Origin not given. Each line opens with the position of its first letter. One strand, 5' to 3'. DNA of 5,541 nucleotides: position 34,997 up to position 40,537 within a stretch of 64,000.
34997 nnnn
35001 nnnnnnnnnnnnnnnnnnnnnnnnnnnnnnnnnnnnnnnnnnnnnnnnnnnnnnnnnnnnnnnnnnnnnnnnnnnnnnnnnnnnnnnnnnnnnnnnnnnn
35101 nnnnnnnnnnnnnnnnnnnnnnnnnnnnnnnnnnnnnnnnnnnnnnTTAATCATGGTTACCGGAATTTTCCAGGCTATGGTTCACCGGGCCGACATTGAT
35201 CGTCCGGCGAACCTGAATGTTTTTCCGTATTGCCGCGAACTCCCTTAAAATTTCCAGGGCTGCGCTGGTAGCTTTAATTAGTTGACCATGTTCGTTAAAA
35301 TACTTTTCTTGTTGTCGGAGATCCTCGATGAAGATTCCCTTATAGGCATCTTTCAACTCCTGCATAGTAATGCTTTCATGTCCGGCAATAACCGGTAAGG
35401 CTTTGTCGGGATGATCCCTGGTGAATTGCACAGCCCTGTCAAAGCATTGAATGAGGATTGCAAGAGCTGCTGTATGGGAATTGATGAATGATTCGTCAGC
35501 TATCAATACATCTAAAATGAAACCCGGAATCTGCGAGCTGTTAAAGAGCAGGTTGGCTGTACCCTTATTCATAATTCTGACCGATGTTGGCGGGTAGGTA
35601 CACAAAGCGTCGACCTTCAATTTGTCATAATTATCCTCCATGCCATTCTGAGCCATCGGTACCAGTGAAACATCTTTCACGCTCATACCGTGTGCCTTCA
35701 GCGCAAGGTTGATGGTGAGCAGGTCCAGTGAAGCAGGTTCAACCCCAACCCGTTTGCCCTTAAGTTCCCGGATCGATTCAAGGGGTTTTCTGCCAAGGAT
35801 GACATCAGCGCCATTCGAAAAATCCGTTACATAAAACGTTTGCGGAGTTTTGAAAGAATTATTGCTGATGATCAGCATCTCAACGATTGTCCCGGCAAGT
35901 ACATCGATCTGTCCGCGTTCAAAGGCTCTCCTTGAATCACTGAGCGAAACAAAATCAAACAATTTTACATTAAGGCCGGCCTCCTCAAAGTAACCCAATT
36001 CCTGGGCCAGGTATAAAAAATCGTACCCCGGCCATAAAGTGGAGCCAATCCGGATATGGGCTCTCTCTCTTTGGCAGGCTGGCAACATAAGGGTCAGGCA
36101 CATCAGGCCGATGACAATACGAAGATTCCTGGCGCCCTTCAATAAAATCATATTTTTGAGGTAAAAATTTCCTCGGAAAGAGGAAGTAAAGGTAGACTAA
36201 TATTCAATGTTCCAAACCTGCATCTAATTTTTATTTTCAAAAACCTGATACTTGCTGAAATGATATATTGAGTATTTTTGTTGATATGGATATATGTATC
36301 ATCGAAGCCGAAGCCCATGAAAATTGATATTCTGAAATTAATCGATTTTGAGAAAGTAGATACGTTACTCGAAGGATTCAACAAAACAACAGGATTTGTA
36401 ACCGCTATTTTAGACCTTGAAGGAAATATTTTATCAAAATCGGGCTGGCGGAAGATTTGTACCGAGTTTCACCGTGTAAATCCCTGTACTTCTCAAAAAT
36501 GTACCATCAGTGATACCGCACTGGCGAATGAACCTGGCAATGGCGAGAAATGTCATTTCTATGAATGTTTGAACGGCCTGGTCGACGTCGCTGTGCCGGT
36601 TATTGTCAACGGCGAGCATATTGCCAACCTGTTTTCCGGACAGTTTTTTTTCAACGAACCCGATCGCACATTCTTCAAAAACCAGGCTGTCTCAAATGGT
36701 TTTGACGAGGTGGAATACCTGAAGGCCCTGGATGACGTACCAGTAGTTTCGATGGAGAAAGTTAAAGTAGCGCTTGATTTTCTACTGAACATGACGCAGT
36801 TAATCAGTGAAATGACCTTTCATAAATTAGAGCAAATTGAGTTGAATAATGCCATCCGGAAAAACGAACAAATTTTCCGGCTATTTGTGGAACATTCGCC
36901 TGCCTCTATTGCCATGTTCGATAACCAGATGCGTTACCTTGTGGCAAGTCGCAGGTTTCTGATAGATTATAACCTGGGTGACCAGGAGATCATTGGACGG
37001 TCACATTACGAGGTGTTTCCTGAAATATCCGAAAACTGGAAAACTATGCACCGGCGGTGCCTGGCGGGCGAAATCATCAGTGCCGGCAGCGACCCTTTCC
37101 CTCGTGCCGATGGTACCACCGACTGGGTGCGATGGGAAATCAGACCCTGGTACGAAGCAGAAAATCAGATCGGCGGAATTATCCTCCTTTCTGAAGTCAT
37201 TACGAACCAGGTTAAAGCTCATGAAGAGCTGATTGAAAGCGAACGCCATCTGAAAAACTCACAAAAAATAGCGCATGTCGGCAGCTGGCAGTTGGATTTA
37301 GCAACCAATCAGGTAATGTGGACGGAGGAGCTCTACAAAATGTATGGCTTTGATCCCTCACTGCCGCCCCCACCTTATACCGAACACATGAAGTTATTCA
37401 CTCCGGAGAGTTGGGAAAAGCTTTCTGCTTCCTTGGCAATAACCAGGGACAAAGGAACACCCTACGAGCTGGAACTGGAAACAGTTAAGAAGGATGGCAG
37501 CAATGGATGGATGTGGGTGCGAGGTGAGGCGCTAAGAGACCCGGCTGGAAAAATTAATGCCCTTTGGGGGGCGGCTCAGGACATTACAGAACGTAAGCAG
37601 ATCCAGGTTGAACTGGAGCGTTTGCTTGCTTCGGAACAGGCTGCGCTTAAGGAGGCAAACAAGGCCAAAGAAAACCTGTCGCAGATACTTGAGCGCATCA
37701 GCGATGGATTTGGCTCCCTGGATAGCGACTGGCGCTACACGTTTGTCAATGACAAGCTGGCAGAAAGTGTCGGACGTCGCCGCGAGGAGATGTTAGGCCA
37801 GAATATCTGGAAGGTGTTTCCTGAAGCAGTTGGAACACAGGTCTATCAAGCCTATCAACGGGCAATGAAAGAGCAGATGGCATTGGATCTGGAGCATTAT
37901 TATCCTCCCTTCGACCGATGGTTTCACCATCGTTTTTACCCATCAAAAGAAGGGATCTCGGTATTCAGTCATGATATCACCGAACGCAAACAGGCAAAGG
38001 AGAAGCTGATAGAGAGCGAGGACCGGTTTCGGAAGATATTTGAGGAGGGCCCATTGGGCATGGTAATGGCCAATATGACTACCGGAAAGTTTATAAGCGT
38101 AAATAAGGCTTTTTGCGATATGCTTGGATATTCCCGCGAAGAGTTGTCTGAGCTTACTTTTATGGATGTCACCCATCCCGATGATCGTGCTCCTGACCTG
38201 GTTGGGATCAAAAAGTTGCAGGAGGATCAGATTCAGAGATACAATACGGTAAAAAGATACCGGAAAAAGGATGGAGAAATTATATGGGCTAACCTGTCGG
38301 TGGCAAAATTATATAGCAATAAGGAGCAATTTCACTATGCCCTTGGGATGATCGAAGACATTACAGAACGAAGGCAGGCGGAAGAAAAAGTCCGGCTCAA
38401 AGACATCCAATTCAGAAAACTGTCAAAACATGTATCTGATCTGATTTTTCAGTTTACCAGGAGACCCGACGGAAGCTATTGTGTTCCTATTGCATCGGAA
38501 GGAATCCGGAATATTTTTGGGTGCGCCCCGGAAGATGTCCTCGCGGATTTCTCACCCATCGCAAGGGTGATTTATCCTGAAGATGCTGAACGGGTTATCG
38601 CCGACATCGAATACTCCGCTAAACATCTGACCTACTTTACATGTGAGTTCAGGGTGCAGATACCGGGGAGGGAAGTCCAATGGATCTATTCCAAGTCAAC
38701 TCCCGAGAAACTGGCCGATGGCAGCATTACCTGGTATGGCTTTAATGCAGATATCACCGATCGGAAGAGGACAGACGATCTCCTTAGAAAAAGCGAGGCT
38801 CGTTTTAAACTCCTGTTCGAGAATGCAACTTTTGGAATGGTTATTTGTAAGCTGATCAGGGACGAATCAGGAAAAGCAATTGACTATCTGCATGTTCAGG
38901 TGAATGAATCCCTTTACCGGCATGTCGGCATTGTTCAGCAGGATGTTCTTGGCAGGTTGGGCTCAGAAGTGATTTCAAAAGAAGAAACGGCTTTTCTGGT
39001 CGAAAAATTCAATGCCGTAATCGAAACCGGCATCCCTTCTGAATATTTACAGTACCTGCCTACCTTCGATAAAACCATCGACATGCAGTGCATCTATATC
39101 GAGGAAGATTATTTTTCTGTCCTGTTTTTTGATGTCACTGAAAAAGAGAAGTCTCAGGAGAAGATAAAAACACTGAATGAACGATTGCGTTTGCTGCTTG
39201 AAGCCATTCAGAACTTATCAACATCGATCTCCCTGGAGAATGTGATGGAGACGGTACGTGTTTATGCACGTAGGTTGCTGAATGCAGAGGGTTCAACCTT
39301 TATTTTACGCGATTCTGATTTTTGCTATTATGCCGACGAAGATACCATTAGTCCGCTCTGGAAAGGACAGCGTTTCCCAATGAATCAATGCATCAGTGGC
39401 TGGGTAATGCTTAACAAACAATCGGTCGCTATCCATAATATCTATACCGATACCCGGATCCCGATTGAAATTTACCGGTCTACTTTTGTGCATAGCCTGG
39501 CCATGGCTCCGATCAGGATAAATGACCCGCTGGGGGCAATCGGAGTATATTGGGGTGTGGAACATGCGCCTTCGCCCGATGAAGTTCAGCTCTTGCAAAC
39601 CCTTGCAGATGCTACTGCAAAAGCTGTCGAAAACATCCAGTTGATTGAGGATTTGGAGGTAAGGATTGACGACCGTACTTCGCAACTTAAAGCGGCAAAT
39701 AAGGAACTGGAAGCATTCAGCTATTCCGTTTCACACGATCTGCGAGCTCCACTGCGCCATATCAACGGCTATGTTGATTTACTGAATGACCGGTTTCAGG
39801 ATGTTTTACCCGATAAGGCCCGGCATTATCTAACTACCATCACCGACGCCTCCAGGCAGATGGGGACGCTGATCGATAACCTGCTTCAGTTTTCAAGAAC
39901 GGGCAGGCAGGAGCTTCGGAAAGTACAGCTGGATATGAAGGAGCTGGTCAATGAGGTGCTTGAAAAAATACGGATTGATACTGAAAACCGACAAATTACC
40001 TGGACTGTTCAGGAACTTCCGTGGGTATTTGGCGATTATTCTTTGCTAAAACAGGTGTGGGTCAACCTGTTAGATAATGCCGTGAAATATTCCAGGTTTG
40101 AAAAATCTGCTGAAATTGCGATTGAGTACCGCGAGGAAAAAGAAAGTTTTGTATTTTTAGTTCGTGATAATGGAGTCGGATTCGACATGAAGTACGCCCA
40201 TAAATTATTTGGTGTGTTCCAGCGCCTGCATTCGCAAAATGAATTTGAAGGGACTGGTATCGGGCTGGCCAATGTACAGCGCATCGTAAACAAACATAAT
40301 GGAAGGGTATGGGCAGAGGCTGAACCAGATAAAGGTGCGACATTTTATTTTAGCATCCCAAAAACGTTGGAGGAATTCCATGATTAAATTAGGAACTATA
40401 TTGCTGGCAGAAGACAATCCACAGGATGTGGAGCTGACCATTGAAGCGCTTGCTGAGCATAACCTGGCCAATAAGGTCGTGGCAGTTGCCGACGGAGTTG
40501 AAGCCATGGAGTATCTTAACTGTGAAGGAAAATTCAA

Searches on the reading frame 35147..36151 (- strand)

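Call 9: search_protein_families(library=pfam, proteins=[window:35147-36151:-], max_evalue=0.001)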
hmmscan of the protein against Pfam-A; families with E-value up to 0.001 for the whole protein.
window:35147-36151:- (334 aa): 2 families
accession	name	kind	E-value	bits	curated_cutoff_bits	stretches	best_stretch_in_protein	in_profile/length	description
PF09084.16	NMT1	-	1.2e-19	71.5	20.5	1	45-251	6-216/216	NMT1/THI5 like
PF13379.11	NMT1_2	-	7e-14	52.7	24.7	1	29-246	4-240/252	NMT1-like family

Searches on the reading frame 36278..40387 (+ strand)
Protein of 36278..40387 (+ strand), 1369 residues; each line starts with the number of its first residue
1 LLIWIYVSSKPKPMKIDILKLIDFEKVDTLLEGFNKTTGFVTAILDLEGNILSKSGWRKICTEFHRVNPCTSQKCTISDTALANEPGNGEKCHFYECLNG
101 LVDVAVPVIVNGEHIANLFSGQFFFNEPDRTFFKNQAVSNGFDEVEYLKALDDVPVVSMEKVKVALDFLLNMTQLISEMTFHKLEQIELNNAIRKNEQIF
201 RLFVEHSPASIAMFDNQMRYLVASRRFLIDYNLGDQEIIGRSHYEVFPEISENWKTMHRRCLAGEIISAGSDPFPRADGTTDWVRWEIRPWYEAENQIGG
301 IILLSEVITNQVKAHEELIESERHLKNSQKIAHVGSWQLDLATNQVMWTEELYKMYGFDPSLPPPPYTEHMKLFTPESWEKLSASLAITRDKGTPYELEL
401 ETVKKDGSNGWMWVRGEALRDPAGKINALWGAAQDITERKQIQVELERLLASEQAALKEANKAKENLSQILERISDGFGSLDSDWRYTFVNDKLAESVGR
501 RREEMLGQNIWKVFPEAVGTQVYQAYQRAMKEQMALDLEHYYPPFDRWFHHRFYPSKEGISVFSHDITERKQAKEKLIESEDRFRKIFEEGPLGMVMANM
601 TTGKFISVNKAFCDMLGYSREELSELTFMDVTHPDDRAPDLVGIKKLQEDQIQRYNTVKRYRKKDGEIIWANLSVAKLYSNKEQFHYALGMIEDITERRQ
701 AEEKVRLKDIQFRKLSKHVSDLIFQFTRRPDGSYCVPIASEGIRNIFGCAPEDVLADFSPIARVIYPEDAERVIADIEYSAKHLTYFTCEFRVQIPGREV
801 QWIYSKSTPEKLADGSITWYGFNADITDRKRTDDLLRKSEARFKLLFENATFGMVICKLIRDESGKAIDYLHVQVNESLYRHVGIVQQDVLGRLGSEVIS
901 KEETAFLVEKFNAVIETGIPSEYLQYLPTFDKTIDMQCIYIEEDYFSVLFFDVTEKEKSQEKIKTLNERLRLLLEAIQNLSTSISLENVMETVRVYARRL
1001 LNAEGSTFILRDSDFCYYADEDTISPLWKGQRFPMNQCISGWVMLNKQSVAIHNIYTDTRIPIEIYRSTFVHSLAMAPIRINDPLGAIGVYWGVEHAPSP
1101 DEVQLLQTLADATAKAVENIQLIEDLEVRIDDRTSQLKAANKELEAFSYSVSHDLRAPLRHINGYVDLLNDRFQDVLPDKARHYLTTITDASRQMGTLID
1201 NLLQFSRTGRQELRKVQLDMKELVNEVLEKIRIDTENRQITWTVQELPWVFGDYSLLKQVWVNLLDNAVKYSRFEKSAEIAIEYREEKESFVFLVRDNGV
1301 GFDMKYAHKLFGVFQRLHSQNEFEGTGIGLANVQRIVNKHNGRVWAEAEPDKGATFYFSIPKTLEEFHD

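Call 9: search_protein_families(library=pfam, proteins=[window:36278-40387:+], max_evalue=0.001)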
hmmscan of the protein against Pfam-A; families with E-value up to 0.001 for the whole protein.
window:36278-40387:+ (1369 aa): 11 families
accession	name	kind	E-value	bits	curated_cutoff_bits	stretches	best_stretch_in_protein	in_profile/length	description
PF10114.15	PocR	-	1.6e-45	155.2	23.9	1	21-179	2-160/162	Sensory domain found in PocR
PF08448.16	PAS_4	-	6.9e-42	142.6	23.1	2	471-572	1-110/110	PAS fold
PF08447.18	PAS_3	-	4.5e-41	139.5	25.6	3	606-685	2-82/89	PAS fold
PF00989.32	PAS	-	8.5e-30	103.5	22.6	2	583-695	2-113/113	PAS fold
PF02518.31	HATPase_c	-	1.3e-24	87.2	26.4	1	1252-1363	1-110/111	Histidine kinase-, DNA gyrase B-, and HSP90-like ATPase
PF13426.13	PAS_9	-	5.4e-24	84.9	27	2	593-697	2-103/103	PAS domain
PF13188.13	PAS_8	-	5e-15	55.2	21.8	1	583-637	2-55/65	PAS domain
PF00512.31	HisKA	-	2.1e-12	47.4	26.9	1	1145-1208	3-63/66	His Kinase A (phospho-acceptor) domain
PF13185.12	GAF_2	-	1.6e-11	45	28.6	1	985-1118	3-136/136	GAF domain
PF01590.32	GAF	-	2e-07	32.1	22.4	1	986-1117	2-133/133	GAF domain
PF14501.12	HATPase_c_5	-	5.8e-06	26.6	22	1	1260-1349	9-91/102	GHKL domain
